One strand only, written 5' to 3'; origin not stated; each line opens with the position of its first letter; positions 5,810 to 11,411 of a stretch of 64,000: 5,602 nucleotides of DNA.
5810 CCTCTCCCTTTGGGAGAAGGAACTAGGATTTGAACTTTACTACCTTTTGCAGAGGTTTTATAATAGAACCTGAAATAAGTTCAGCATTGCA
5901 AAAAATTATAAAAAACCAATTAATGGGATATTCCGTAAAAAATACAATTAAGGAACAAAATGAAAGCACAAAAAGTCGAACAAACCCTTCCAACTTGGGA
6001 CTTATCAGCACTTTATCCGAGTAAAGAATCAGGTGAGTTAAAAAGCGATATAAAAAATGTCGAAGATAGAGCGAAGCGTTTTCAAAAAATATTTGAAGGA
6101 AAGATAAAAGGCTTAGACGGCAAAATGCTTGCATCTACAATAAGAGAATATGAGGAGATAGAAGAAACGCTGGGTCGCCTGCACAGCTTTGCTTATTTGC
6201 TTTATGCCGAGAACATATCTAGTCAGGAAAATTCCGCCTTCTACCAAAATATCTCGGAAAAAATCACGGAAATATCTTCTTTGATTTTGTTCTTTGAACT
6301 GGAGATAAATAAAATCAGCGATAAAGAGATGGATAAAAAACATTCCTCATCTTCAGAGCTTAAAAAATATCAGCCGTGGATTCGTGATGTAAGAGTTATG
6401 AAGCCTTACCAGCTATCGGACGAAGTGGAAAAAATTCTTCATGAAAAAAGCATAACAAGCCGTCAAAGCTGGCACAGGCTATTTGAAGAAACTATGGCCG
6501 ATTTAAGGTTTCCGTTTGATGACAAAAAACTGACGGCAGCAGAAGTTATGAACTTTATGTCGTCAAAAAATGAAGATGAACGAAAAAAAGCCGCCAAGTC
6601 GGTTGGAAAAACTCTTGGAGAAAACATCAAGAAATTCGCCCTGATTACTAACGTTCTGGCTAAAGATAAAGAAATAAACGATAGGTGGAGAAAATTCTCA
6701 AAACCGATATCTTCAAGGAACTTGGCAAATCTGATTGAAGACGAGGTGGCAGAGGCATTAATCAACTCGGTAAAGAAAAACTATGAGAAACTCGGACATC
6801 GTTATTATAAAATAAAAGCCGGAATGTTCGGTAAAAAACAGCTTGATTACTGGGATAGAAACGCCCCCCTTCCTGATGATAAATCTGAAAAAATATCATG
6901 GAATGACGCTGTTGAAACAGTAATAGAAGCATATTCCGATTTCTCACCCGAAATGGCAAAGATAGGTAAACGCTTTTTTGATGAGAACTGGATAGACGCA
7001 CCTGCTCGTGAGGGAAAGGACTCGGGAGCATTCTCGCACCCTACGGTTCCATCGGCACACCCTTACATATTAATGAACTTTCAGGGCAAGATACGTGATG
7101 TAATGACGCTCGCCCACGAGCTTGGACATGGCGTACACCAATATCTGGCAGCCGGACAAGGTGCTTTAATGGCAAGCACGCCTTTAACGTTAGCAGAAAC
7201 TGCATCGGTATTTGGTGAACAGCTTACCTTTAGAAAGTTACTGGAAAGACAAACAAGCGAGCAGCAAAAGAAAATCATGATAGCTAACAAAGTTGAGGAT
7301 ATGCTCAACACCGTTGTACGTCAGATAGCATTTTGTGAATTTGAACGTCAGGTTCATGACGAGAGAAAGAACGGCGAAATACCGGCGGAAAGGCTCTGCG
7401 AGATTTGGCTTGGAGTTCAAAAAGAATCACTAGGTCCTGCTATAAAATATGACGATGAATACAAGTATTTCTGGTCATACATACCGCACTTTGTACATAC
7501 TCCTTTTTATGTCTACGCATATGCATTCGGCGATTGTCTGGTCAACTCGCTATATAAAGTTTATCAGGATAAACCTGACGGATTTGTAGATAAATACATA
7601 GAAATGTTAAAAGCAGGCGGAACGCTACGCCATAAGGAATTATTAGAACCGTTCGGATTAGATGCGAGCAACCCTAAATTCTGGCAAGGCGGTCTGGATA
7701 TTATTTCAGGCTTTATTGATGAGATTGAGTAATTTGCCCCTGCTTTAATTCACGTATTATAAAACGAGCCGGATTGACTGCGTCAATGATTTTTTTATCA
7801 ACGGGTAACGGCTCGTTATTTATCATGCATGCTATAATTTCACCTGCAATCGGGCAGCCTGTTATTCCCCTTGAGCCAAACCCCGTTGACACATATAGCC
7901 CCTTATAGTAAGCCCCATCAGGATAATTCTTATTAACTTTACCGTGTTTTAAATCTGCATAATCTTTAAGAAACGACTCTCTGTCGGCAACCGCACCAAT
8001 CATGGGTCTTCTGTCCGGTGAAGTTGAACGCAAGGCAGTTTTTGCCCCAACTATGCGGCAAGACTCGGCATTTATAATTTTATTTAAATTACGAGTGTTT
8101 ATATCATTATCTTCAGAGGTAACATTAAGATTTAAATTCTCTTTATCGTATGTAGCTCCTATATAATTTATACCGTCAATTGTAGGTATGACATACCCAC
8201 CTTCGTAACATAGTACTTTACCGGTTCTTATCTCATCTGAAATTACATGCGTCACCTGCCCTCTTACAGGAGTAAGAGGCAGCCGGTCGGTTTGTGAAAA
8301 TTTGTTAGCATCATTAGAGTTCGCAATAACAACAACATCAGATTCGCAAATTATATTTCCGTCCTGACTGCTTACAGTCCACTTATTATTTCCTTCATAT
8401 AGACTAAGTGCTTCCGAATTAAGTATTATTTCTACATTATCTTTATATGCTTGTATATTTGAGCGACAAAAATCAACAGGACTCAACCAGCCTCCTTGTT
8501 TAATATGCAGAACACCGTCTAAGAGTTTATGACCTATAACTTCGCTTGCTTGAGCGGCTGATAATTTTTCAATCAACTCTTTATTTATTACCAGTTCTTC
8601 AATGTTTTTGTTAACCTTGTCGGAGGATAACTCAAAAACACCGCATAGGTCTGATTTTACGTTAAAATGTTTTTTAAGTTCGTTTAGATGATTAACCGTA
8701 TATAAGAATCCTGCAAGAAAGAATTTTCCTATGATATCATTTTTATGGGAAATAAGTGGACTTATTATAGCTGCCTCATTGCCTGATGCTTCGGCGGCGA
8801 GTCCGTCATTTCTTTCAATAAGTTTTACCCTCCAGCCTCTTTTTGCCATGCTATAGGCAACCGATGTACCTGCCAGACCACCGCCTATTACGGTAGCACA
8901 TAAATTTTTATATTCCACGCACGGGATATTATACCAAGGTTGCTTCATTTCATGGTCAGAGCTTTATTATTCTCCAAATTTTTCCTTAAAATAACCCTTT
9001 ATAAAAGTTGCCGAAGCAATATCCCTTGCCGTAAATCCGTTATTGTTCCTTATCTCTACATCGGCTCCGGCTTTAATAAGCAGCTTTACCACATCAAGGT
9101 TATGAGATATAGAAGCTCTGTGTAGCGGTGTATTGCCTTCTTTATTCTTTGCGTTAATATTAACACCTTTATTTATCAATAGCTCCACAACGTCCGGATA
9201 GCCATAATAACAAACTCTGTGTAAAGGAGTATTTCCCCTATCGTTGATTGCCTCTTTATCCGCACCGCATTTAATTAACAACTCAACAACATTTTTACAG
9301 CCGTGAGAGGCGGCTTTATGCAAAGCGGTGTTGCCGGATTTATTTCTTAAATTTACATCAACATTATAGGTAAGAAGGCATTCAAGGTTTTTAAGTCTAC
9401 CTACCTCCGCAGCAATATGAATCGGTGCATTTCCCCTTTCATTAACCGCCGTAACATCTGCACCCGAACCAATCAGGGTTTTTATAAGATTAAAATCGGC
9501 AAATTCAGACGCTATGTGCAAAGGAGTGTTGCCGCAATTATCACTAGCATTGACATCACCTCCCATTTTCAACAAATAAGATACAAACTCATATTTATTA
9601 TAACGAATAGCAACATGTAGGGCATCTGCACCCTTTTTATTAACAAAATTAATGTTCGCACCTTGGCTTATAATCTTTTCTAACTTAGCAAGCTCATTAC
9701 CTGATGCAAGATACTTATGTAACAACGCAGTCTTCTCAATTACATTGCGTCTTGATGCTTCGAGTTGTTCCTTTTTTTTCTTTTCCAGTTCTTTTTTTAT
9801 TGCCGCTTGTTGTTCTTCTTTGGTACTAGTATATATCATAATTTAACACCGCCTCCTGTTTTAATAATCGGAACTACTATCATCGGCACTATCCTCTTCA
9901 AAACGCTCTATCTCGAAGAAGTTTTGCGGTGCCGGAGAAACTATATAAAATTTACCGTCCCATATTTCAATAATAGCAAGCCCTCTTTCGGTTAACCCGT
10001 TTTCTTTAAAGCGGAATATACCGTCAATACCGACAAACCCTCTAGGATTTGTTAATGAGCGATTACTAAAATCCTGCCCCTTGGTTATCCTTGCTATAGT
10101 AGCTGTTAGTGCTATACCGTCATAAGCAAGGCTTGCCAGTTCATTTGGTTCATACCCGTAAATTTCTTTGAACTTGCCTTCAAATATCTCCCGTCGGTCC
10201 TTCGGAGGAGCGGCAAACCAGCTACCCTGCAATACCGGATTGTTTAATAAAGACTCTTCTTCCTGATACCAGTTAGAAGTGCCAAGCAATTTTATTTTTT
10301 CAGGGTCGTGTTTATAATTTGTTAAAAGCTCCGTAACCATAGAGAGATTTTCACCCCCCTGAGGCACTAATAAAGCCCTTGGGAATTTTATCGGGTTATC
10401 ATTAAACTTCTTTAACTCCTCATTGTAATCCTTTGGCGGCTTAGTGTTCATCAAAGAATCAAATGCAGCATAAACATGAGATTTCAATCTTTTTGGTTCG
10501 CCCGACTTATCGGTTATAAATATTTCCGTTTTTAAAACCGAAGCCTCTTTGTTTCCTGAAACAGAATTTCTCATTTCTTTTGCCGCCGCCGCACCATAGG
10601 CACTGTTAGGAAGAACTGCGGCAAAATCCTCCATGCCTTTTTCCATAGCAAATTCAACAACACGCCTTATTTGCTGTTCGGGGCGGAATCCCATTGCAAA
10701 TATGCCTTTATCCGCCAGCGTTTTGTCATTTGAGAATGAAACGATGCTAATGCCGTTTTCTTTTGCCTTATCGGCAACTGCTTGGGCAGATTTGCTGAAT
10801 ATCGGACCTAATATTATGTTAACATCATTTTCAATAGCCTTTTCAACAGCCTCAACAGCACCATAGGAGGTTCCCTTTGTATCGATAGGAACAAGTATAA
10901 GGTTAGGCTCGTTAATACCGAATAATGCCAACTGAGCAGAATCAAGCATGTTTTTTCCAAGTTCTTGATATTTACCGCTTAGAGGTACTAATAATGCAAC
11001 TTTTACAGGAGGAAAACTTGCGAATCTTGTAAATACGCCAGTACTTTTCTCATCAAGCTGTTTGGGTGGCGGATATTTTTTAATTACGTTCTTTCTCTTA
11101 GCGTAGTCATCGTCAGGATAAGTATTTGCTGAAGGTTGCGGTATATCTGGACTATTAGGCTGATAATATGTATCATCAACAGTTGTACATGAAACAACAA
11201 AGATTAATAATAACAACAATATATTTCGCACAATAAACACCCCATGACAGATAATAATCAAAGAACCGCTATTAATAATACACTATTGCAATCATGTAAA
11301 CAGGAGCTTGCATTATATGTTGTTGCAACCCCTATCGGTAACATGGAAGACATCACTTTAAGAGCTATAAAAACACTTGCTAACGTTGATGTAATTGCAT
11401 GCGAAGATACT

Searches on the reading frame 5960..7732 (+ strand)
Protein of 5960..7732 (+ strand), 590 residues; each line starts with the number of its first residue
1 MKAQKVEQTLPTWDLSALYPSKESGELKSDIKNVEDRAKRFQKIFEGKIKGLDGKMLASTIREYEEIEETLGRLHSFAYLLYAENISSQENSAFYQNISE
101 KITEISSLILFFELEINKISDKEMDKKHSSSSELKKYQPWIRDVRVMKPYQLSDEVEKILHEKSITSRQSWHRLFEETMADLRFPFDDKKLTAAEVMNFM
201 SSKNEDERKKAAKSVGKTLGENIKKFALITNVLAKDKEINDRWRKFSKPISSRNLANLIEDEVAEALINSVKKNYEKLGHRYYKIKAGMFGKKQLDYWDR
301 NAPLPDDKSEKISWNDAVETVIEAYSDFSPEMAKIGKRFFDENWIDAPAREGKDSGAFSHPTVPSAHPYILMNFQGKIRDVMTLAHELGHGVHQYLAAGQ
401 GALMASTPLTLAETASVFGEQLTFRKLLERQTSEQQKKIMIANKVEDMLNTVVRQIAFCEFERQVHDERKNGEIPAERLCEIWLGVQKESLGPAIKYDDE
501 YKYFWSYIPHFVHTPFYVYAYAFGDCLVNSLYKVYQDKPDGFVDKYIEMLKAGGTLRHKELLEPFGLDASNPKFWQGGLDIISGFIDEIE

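Call 17: search_protein_families(library=pfam, proteins=[window:5960-7732:+], max_evalue=0.001)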
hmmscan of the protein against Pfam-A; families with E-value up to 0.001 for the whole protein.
window:5960-7732:+ (590 aa): 2 families
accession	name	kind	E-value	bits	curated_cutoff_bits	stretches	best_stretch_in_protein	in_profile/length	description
PF01432.26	Peptidase_M3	-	1e-46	160.7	27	1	199-577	2-453/457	Peptidase family M3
PF08439.15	Peptidase_M3_N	-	5.4e-19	68.6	25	1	115-184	1-70/70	Oligopeptidase F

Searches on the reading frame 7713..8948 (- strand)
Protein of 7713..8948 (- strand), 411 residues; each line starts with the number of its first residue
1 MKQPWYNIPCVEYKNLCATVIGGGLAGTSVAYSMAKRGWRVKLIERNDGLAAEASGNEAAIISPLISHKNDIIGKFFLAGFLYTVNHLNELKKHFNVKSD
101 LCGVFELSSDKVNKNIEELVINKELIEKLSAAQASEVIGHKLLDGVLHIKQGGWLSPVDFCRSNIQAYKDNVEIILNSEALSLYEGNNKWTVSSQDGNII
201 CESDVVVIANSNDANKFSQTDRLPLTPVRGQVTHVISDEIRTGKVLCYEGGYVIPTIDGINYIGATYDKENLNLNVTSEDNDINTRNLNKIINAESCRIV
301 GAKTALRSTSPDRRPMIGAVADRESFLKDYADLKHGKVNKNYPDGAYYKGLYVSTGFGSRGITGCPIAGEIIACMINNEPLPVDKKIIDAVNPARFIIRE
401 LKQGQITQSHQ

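Call 17: search_protein_families(library=pfam, proteins=[window:7713-8948:-], max_evalue=0.001)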
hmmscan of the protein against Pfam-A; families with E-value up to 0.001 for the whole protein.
window:7713-8948:- (411 aa): 6 families
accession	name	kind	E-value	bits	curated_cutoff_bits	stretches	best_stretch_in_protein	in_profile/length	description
PF01266.30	DAO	-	2.6e-47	162.5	27.9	1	19-374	3-352/353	FAD dependent oxidoreductase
PF13450.12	NAD_binding_8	-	4.9e-06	27.2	21.9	1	20-55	1-36/68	NAD(P)-binding Rossmann-like domain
PF07992.20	Pyr_redox_2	-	1.7e-05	24.9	26.1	1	20-209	5-106/291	Pyridine nucleotide-disulphide oxidoreductase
PF01134.28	GIDA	-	4e-05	23.3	22.1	1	19-58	3-42/391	Glucose inhibited division protein A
PF00070.33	Pyr_redox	-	0.00021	22.2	22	0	19-56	3-39/82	Pyridine nucleotide-disulphide oxidoreductase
PF02737.24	3HCDH_N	-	0.00032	21.1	22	1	19-57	3-41/180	3-hydroxyacyl-CoA dehydrogenase, NAD binding domain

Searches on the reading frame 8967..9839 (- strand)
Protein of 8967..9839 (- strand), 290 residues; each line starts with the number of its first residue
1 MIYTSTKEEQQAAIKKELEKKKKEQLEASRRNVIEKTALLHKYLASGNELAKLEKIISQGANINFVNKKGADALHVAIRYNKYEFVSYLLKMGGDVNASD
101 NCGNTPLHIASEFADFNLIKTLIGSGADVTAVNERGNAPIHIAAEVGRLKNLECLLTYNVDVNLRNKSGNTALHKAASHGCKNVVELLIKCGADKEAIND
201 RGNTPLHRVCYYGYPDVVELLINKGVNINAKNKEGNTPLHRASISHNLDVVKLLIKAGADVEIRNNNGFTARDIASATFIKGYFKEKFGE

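Call 17: search_protein_families(library=pfam, proteins=[window:8967-9839:-], max_evalue=0.001)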
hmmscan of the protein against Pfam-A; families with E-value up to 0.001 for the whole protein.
window:8967-9839:- (290 aa): 7 families
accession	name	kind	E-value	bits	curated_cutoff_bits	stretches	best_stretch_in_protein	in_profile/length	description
PF13857.12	Ank_5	-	1.6e-54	181.7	27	6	188-242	1-56/56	Ankyrin repeats (many copies)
PF00023.36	Ank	-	4.9e-52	171.4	21.1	5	202-233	2-33/33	Ankyrin repeat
PF13637.12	Ank_4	-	6.1e-52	172.9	22.7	6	206-255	1-50/50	Ankyrin repeats (many copies)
PF12796.13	Ank_2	-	6.3e-48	161.7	27.3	3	192-265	19-90/90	Ankyrin repeats (3 copies)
PF13606.12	Ank_3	-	7.9e-42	136.3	22.3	5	202-230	2-30/30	Ankyrin repeat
PF24521.3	Ank_KRIT1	-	3.5e-08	33.7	80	1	167-276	16-126/149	KRIT1 ankyrin-repeats domain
PF23745.1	ANK_LRRK2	-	1.2e-07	32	27.5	0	205-259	34-88/130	LRRK2 ANK repeat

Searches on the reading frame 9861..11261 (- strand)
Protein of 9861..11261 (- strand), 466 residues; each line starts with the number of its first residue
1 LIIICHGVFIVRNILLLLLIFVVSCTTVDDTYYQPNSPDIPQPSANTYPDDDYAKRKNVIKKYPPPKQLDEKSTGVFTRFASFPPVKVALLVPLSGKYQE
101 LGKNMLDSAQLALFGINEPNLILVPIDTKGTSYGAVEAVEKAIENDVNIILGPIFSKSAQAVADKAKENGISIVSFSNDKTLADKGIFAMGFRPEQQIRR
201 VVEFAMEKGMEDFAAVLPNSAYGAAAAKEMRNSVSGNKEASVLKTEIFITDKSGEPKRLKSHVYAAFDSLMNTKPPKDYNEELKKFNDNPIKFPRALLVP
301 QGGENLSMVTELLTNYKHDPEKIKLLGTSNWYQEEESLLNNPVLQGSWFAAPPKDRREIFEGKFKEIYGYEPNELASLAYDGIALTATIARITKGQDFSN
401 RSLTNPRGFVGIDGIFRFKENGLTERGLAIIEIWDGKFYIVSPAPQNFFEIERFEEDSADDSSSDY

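Call 17: search_protein_families(library=pfam, proteins=[window:9861-11261:-], max_evalue=0.001)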
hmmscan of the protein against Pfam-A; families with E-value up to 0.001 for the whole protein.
window:9861-11261:- (466 aa): 4 families
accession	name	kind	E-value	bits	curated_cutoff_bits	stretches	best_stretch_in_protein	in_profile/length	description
PF13458.12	Peripla_BP_6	-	1.9e-24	87.4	31.7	1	85-235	1-160/343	Periplasmic binding protein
PF04348.19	LppC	-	1.6e-08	34.1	28.8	1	80-226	213-362/563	LppC putative lipoprotein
PF13407.12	Peripla_BP_4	-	3.1e-06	27.4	35.1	1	128-230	37-139/258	Periplasmic binding protein domain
PF01094.35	ANF_receptor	-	6.7e-06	25.8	25.4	1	124-232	28-141/353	Receptor family ligand binding region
